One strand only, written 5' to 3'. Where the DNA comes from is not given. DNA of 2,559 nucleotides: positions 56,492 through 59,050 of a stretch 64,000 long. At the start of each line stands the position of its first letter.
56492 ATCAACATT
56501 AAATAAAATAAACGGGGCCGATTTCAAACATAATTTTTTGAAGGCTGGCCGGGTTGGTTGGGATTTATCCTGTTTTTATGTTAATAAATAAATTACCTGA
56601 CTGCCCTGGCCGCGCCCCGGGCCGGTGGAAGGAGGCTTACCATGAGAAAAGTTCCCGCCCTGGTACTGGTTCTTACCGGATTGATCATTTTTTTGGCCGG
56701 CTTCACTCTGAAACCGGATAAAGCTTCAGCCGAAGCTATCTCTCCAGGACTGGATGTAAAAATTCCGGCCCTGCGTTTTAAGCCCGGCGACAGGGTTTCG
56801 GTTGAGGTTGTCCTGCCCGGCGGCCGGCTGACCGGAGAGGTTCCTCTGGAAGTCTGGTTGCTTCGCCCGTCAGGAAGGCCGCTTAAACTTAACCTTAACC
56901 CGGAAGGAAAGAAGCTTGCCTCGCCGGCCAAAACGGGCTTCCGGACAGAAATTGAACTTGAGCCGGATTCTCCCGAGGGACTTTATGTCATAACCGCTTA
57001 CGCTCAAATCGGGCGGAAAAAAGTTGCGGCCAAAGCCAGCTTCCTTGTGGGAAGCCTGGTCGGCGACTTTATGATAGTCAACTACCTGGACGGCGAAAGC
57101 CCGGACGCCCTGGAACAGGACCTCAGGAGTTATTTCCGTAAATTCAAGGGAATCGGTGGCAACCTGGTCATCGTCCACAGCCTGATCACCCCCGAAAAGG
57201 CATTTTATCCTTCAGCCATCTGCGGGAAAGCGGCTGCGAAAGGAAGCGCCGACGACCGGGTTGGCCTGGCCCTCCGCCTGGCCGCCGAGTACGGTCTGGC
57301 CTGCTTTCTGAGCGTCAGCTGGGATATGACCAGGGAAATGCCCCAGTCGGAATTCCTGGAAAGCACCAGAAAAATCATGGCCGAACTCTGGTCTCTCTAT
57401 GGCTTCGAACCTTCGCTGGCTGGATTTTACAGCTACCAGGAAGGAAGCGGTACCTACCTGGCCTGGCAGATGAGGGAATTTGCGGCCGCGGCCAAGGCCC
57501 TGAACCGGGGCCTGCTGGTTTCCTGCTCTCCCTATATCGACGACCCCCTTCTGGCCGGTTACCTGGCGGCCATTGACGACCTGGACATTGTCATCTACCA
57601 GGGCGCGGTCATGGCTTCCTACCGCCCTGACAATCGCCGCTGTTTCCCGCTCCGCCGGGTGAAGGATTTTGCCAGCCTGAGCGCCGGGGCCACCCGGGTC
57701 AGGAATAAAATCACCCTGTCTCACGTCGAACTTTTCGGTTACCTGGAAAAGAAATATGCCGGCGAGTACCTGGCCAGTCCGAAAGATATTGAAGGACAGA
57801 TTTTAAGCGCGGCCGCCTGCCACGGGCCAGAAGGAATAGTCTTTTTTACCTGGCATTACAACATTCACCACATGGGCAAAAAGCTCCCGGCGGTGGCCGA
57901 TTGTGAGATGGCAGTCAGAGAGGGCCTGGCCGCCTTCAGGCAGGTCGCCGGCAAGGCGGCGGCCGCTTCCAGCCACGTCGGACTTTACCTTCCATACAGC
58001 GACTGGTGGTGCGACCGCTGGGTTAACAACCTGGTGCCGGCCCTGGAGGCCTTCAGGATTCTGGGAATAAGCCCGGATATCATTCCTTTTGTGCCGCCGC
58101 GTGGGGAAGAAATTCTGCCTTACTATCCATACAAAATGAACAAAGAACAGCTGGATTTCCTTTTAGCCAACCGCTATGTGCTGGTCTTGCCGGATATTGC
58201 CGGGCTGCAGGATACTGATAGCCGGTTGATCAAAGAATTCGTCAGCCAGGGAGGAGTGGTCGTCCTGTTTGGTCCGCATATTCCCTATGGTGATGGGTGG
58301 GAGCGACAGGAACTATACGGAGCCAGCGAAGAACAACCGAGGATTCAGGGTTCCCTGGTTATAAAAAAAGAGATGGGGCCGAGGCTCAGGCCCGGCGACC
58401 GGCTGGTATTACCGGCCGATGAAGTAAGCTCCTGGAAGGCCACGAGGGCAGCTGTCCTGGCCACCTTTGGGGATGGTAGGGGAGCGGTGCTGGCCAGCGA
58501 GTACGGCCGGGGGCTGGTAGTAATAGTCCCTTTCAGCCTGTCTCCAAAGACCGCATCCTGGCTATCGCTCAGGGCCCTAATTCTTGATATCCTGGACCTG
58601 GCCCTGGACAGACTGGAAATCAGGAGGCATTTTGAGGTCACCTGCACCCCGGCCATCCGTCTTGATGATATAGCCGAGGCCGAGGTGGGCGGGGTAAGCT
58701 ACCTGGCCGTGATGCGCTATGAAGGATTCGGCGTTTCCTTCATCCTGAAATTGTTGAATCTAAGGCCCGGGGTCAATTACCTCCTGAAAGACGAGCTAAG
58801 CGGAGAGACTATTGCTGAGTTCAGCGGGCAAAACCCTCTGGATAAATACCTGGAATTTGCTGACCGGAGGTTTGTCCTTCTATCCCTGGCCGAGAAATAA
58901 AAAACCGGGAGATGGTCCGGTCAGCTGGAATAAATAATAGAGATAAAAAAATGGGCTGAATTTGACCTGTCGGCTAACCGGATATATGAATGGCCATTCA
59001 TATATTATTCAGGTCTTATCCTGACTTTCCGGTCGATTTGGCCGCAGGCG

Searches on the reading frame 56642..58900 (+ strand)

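Call 65: search_protein_families(library=pfam, proteins=[window:56642-58900:+], max_evalue=0.000001)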
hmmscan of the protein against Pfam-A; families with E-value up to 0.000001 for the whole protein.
window:56642-58900:+ (752 aa): 1 family
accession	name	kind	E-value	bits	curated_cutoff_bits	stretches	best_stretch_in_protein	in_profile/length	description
PF14488.12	DUF4434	-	6.2e-09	36.2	30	1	162-307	22-183/283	Domain of unknown function (DUF4434)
